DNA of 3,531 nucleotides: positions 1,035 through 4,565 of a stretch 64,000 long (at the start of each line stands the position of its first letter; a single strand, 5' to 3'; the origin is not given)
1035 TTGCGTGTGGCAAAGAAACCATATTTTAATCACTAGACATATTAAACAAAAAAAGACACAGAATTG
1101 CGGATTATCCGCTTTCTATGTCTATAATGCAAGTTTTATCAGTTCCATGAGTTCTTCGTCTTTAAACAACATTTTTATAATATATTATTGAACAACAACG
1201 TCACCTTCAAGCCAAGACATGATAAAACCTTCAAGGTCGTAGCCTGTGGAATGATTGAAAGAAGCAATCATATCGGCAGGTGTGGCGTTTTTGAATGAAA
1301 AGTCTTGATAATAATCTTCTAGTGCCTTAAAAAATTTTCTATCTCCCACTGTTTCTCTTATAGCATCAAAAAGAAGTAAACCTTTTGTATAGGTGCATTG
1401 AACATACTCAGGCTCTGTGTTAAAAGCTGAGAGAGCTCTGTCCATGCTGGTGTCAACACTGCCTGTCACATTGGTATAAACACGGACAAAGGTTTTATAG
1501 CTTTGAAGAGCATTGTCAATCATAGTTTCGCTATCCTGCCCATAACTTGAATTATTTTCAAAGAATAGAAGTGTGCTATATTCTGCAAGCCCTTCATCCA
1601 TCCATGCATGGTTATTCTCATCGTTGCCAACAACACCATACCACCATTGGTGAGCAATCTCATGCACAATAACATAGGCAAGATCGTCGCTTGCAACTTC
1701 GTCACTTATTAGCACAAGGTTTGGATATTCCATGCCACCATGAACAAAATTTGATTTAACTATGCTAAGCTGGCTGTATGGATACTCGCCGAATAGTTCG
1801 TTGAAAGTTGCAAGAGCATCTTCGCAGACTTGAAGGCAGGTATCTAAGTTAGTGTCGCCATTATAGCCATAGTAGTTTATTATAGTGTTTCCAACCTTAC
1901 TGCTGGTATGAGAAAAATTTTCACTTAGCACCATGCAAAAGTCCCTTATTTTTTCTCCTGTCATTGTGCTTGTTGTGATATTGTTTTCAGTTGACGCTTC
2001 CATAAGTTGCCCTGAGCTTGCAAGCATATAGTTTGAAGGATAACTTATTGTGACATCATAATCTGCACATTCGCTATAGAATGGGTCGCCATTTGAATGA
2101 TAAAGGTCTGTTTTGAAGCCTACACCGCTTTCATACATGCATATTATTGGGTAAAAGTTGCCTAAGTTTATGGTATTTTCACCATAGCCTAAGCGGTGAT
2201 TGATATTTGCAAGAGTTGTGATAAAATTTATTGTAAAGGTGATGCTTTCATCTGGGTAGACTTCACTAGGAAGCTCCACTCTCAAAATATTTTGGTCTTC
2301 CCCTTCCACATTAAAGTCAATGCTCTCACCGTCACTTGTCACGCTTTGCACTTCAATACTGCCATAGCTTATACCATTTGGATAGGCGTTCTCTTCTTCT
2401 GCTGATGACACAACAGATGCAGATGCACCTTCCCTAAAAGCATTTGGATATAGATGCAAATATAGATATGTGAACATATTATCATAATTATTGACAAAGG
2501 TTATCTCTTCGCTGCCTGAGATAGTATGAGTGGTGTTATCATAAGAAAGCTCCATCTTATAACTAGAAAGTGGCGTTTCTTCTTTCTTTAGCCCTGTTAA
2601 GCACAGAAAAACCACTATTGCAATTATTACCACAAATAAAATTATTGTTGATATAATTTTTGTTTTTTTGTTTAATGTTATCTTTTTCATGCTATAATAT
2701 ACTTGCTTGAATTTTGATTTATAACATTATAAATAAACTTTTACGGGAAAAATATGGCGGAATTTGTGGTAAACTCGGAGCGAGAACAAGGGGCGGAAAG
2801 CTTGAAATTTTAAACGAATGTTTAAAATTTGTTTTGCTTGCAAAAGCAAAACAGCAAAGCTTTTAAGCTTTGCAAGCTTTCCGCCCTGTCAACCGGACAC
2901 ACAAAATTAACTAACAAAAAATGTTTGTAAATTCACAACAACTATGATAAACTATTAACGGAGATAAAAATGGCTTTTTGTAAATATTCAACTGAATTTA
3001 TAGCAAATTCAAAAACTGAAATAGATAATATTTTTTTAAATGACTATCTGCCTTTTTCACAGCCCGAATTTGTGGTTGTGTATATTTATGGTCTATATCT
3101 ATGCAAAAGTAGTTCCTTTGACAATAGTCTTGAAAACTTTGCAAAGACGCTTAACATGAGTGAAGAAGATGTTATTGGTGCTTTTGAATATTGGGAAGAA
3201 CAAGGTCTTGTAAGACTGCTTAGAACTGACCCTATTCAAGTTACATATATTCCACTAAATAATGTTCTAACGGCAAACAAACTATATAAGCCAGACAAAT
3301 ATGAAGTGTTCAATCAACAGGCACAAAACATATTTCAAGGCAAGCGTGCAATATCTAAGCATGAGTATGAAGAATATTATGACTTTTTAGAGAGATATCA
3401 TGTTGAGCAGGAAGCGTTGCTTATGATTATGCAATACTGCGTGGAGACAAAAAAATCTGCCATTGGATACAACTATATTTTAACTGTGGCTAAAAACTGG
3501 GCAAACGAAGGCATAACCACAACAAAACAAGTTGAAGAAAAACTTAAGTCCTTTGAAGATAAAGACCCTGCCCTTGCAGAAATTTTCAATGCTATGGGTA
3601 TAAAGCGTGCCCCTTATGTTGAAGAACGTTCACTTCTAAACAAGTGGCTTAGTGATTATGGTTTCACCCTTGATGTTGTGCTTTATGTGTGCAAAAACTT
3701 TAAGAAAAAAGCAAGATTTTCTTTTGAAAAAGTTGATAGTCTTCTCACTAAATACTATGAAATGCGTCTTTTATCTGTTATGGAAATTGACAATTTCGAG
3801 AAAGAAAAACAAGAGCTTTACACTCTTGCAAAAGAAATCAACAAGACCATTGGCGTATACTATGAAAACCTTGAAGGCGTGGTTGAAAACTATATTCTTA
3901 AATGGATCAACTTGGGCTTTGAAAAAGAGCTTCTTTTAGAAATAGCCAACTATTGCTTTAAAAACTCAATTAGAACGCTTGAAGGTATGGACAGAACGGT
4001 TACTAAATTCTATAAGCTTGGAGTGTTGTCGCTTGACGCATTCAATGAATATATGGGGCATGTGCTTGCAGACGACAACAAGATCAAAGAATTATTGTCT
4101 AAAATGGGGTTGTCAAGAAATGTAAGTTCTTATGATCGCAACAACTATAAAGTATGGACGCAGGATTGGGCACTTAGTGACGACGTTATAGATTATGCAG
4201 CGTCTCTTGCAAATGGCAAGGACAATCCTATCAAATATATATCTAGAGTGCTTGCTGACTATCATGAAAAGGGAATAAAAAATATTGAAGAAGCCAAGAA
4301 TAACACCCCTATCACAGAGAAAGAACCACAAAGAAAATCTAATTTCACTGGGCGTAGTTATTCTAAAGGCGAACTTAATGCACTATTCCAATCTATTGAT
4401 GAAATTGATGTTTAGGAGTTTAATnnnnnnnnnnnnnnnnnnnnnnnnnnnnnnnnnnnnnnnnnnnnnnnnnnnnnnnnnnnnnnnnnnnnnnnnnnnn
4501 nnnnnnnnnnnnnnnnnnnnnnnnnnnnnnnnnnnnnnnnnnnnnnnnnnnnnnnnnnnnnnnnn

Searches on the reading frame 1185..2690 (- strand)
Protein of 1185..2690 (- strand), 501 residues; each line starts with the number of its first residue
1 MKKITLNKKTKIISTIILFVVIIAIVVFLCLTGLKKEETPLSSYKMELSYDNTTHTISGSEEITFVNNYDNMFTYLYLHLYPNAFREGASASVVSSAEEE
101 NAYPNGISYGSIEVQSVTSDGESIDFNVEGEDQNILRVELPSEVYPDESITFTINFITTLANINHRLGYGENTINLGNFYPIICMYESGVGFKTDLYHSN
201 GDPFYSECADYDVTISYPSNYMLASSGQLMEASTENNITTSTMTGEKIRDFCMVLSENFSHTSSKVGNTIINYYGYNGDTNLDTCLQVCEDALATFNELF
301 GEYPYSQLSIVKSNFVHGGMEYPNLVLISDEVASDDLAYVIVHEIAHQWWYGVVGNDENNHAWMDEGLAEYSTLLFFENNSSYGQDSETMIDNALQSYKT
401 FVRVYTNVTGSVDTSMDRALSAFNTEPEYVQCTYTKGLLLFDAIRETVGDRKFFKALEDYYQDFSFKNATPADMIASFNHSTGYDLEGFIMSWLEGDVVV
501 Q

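Call 8: search_protein_families(library=ncbifam, proteins=[window:1185-2690:-])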
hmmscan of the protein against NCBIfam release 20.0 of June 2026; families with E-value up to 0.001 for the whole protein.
window:1185-2690:- (501 aa): 2 families
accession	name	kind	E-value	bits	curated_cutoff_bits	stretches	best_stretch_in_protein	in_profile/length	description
TIGR02412.1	pepN_strep_liv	equivalog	1.5e-19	69.9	591.2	1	281-495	220-440/832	aminopeptidase N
TIGR02411.1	leuko_A4_hydro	equivalog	2.1e-13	49.8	761.7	1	111-473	53-412/600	leukotriene-A(4) hydrolase/aminopeptidase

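Call 35: find_encoding_contigs(protein=window:1185-2690:-, flank=10000, max_places=6)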
Protein window:1185-2690:- (501 aa): 2 contigs read that carry it; 1 place shown.
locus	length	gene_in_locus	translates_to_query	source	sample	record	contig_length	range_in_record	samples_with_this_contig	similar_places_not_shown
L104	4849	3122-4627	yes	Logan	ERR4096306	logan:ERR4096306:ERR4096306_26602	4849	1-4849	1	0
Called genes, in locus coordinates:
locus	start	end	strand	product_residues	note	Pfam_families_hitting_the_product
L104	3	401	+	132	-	?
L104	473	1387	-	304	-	PF01695:IstB_IS21, PF00308:Bac_DnaA, PF00004:AAA (weak)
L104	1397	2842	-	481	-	PF07261:DnaB_2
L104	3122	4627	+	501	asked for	PF01433:Peptidase_M1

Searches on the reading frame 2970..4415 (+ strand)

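Call 8: search_protein_families(library=ncbifam, proteins=[window:2970-4415:+])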
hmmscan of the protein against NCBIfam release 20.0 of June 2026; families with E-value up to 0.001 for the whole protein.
window:2970-4415:+ (481 aa): 2 families
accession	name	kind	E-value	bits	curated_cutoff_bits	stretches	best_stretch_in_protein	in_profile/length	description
TIGR01446.1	DnaD_dom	domain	3.4e-14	52.8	24.95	1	126-190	11-73/73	DnaD domain protein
NF053829.1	HelldRmdprotDnaB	equivalog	2e-05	23.7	570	1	139-203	331-395/460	replicative helicase loading/DNA remodeling protein DnaB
